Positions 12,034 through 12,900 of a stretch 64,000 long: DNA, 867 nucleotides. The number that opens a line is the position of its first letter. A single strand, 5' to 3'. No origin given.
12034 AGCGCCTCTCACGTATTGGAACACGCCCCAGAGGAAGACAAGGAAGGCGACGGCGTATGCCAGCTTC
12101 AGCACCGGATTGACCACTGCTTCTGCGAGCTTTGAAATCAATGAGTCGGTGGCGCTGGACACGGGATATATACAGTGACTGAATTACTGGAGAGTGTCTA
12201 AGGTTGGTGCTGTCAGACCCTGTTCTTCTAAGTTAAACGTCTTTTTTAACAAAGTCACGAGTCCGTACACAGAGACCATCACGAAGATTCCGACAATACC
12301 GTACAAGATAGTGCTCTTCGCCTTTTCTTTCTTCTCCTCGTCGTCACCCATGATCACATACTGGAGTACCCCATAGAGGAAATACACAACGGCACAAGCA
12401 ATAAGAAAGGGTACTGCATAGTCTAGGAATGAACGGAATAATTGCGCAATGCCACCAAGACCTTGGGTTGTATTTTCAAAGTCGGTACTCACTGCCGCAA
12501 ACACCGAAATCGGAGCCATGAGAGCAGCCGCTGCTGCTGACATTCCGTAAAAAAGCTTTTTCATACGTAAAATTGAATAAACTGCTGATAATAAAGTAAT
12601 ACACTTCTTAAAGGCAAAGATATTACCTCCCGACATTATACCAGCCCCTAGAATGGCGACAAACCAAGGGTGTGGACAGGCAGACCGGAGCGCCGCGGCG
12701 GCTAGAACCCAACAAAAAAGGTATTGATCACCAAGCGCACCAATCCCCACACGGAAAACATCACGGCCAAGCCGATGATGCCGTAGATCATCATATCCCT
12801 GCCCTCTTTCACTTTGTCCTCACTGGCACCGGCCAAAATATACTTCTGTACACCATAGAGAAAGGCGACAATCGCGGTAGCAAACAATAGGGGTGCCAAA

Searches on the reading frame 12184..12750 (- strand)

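Call 25: search_protein_families(library=pfam, proteins=[window:12184-12750:-], max_evalue=0.001)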
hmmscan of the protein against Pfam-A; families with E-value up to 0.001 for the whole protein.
window:12184-12750:- (188 aa): 1 family
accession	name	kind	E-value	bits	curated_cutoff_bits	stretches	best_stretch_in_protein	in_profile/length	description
PF18895.5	T4SS_pilin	-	9.2e-09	35.7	26.6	1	101-168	5-71/71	Type IV secretion system pilin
